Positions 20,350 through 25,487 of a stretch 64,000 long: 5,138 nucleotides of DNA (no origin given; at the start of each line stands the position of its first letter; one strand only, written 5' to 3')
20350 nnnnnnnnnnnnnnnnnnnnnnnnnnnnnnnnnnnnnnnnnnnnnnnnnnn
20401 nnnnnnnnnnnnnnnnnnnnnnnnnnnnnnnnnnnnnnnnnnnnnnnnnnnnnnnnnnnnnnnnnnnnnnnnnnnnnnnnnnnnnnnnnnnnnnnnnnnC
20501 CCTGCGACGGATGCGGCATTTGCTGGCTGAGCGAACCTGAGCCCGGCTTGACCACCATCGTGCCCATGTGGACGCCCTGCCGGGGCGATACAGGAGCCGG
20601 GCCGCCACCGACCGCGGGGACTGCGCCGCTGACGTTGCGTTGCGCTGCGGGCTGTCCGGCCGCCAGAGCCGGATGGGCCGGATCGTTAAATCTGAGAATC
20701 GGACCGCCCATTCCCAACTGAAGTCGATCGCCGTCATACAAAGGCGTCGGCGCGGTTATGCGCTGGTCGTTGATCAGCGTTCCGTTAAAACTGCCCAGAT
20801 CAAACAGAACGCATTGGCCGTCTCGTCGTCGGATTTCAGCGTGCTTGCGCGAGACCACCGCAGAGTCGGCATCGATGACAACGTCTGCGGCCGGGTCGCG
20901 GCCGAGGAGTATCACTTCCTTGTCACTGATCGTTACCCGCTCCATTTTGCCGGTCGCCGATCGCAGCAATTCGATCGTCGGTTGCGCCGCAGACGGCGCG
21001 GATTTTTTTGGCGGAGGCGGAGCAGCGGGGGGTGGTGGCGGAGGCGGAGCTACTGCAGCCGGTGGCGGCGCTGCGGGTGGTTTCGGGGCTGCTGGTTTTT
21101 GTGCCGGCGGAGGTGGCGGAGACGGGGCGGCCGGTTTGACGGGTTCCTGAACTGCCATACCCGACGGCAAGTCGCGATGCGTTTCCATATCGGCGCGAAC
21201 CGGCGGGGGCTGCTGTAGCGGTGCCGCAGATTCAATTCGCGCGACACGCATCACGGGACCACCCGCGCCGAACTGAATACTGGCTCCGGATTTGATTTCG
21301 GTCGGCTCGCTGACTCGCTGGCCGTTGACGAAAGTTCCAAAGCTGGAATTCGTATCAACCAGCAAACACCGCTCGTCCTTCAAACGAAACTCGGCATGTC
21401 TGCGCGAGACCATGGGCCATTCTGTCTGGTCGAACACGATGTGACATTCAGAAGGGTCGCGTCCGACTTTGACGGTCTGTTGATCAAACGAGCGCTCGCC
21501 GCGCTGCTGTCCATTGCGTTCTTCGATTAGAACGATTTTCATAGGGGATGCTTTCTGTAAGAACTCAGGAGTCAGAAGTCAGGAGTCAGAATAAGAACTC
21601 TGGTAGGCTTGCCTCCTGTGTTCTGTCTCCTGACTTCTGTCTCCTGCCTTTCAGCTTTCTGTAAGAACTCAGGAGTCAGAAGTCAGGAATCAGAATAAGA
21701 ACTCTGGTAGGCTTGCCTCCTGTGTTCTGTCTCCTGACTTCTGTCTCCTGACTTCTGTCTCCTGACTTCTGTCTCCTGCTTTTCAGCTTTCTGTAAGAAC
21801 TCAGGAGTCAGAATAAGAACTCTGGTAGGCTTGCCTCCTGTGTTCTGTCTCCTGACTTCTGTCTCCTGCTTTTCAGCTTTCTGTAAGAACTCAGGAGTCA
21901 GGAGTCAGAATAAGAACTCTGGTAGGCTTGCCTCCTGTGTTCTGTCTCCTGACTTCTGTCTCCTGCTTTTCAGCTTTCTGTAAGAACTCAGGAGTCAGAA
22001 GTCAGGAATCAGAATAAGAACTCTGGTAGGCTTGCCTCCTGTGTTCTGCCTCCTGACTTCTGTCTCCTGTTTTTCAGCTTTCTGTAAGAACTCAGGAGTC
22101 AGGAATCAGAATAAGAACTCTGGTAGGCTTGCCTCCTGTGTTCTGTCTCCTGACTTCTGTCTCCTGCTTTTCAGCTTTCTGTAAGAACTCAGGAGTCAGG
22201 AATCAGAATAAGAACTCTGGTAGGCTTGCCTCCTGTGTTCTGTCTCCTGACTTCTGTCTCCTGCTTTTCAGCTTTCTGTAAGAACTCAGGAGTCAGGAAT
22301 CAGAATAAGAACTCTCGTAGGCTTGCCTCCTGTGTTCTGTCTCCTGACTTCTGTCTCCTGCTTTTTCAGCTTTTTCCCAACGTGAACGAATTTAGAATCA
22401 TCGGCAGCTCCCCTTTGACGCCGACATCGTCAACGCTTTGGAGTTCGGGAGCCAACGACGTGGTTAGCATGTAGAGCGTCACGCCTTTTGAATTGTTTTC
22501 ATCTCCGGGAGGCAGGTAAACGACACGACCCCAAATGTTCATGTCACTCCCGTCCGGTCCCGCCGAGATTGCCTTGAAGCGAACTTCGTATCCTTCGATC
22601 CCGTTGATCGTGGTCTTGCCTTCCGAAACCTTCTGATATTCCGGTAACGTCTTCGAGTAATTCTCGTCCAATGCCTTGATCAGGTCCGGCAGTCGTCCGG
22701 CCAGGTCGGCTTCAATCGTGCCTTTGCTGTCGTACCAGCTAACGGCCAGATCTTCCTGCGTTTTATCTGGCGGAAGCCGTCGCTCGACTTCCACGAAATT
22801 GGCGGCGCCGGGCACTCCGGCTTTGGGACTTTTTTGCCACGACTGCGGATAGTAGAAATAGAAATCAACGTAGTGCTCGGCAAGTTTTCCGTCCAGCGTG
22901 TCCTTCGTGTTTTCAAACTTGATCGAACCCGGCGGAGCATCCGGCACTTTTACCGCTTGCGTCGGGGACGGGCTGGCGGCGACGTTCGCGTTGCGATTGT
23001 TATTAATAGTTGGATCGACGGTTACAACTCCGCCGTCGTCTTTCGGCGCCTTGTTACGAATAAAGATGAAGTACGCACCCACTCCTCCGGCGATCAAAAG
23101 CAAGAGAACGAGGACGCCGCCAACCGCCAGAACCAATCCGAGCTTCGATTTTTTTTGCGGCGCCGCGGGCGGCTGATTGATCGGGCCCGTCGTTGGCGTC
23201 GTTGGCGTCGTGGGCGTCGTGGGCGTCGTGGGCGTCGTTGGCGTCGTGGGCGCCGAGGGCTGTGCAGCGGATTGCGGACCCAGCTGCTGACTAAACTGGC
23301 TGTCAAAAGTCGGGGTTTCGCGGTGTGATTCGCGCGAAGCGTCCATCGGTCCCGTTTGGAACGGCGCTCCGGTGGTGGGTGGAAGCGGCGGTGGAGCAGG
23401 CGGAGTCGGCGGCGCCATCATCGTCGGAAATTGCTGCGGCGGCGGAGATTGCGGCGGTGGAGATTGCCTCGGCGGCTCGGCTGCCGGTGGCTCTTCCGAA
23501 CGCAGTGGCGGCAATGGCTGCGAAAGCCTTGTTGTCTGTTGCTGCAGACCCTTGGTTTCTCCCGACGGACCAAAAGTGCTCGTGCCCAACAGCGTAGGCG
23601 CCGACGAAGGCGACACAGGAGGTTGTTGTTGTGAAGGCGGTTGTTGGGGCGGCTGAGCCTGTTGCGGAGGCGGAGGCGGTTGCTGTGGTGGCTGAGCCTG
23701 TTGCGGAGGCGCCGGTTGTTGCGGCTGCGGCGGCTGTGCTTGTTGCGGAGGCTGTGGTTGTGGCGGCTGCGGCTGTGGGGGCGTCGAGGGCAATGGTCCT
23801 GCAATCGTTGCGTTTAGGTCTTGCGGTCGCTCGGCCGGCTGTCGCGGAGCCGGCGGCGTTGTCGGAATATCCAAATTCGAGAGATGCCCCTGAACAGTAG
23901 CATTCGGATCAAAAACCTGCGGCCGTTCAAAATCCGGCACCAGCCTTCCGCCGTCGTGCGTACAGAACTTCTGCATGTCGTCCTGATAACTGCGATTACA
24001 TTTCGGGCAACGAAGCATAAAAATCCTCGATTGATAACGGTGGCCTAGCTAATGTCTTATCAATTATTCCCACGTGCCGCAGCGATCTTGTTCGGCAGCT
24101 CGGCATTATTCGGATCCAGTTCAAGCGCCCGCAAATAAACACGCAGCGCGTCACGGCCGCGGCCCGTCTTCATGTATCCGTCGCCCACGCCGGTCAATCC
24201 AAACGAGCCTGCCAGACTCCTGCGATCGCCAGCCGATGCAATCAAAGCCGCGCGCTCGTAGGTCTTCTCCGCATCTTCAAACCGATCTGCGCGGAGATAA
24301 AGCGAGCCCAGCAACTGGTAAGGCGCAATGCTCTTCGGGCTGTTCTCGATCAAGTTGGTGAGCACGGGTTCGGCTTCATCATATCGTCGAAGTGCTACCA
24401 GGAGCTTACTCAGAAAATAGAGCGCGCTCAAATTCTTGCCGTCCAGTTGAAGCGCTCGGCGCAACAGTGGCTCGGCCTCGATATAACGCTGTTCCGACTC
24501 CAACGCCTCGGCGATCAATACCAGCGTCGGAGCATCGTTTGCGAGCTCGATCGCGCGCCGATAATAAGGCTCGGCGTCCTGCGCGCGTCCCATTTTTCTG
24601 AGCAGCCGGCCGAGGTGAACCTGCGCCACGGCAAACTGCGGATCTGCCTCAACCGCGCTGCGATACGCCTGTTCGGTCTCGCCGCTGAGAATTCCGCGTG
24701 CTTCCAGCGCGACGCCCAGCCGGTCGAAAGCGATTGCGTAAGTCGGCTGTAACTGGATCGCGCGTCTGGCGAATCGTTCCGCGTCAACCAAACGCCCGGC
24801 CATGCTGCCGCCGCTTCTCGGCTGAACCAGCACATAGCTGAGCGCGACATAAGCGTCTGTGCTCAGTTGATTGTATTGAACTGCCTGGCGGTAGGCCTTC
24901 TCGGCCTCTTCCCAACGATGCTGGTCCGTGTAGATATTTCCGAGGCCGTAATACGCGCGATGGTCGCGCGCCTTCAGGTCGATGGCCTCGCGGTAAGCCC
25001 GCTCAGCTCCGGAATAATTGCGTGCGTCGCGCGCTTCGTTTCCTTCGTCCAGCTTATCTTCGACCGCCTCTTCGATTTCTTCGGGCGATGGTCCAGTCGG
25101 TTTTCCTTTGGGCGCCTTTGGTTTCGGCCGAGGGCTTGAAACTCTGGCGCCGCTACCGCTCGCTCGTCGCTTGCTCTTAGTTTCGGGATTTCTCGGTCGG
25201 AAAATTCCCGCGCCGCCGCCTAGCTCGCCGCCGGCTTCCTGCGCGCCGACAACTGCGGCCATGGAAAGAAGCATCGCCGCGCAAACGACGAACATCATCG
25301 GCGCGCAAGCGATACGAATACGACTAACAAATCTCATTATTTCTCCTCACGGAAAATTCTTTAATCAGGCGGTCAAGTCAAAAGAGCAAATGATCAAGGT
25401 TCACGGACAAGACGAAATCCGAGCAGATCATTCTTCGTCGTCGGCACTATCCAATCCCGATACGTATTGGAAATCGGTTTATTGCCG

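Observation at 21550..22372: An 823-bp array of eight tandem hairpin units fills the gap between two genes of the kinase/ABC cluster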

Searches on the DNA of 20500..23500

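Call 5: search_rna_families(source=window, start=20500, end=23500, threshold=evalue, max_evalue=10)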
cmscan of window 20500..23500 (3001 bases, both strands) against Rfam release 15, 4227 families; matches with E-value up to 10: 65.
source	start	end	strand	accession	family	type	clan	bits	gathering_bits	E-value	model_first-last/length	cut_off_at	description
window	21664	21770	-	RF03792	MIR6462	Gene; miRNA;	-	33.2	96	0.0025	1-119/119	no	MIR6462 microRNA precursor family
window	21936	22018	+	RF04240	mir-4716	Gene; miRNA;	-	32.6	76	0.00031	1-84/84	no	mir-4716 microRNA precursor family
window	21617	21699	+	RF04240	mir-4716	Gene; miRNA;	-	32.3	76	0.00038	1-84/84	no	mir-4716 microRNA precursor family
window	21935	22019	+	RF04096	mir-4433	Gene; miRNA;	-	32.1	77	0.00098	1-83/83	no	mir-4433 microRNA precursor family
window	21621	21695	-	RF04134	MIR7504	Gene; miRNA;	-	32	83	0.0045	23-101/124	no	MIR7504 microRNA precursor family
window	21670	21751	+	RF03732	mir-2057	Gene; miRNA;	-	31.9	100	0.0008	1-72/72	no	mir-2057 microRNA precursor family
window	21616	21700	+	RF04096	mir-4433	Gene; miRNA;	-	31.4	77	0.0015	1-83/83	no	mir-4433 microRNA precursor family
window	21619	21697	+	RF03578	mir-3910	Gene; miRNA;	-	31.3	95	0.0013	1-82/82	no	mir-3910 microRNA precursor family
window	21930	22023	-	RF03719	mir-3914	Gene; miRNA;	-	31.1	97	0.00048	1-95/95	no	mir-3914 microRNA precursor family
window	21937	22023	+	RF03719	mir-3914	Gene; miRNA;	-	30.9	97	0.00053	1-95/95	no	mir-3914 microRNA precursor family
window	21611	21704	-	RF03719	mir-3914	Gene; miRNA;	-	30.9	97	0.00055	1-95/95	no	mir-3914 microRNA precursor family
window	21668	21752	-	RF00974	mir-607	Gene; miRNA;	-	30.9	94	0.0051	1-91/91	no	mir-607 microRNA precursor family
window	21618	21704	+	RF03719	mir-3914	Gene; miRNA;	-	30.6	97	0.00066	1-95/95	no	mir-3914 microRNA precursor family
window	21619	21697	-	RF03578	mir-3910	Gene; miRNA;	-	29.9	95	0.0031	1-82/82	no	mir-3910 microRNA precursor family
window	21566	21646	-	RF00974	mir-607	Gene; miRNA;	-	29.1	94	0.015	1-91/91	no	mir-607 microRNA precursor family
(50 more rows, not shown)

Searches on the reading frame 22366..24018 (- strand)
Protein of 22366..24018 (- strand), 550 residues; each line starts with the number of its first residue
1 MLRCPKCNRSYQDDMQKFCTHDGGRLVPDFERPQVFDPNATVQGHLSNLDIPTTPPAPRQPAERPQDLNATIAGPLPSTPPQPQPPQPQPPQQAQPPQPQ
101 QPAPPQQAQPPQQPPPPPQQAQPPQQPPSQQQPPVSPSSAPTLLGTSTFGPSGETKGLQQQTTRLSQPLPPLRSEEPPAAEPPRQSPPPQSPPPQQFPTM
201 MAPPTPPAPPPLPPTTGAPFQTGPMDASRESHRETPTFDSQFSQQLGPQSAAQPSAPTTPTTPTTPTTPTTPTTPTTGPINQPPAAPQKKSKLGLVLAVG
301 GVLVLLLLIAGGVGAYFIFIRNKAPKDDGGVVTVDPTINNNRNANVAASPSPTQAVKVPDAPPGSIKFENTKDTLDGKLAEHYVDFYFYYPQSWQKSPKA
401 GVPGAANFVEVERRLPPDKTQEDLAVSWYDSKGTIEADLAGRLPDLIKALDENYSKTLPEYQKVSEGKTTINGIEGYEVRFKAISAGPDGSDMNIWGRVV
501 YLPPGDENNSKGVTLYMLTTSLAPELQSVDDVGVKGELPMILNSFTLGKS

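Call 8: search_protein_families(library=pfam, proteins=[window:22366-24018:-])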
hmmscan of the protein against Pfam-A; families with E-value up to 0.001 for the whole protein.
window:22366-24018:- (550 aa): 0 families

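Call 10: find_encoding_contigs(protein=window:22366-24018:-, flank=6000, max_places=10)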
Protein window:22366-24018:- (550 aa): no gene with exactly this product is on record in the collection.

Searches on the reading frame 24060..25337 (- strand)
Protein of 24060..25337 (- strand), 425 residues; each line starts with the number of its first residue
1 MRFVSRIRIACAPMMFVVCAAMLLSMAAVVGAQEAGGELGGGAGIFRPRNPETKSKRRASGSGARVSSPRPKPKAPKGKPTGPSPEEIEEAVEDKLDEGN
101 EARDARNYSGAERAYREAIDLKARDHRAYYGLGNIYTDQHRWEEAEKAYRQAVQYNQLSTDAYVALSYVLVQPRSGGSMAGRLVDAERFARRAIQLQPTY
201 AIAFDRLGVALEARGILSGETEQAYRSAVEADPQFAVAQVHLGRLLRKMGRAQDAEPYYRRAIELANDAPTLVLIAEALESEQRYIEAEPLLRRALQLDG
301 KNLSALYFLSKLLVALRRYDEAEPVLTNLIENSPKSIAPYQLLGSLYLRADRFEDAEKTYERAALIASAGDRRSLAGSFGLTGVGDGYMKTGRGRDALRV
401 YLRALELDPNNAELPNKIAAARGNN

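Call 8: search_protein_families(library=pfam, proteins=[window:24060-25337:-])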
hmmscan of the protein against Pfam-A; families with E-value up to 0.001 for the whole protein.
window:24060-25337:- (425 aa): 17 families
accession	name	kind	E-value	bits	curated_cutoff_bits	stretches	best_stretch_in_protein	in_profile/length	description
PF07719.23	TPR_2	-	6.1e-33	110.6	27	3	127-156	2-31/34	Tetratricopeptide repeat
PF00515.34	TPR_1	-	1.1e-30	104.6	27.8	2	127-156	2-31/34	Tetratricopeptide repeat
PF13181.12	TPR_8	-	2.2e-26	90.1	25.7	1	238-267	3-32/34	Tetratricopeptide repeat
PF13431.12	TPR_17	-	3.5e-24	83.4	24.4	0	114-146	1-33/34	Tetratricopeptide repeat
PF14559.12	TPR_19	-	4.5e-24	85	25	3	282-342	4-63/68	Tetratricopeptide repeat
PF13432.12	TPR_16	-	3.3e-23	82.2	32.7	4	96-153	1-58/65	Tetratricopeptide repeat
PF13428.12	TPR_14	-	1.6e-21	75.1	23.5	0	273-311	5-43/44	Tetratricopeptide repeat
PF13176.12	TPR_7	-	3.6e-21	73.8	27.9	0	241-269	4-32/36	Tetratricopeptide repeat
PF13424.12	TPR_12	-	4.5e-20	72.1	30.1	3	342-408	8-75/77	Tetratricopeptide repeat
PF13414.12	TPR_11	-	2.2e-19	69.3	26.8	3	385-421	1-37/42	TPR repeat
PF13374.12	TPR_10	-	2.1e-12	47.1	27.5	0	238-266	4-32/42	Tetratricopeptide repeat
PF23914.1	TPR_CcmH_CycH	-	6.5e-12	46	42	1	224-322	38-140/158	Cytochrome c-type biogenesis protein H TPR domain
PF12895.13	ANAPC3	-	3.8e-09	37.1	27.2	1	250-327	3-80/82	Anaphase-promoting complex, cyclosome, subunit 3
PF25063.1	ARM_TT21_C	-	1.7e-08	35.1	35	1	271-413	57-199/209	Tetratricopeptide repeat protein 21 C-terminal ARM domain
PF17874.7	TPR_MalT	-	4.9e-06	26.5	45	0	120-199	35-112/336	MalT-like TPR region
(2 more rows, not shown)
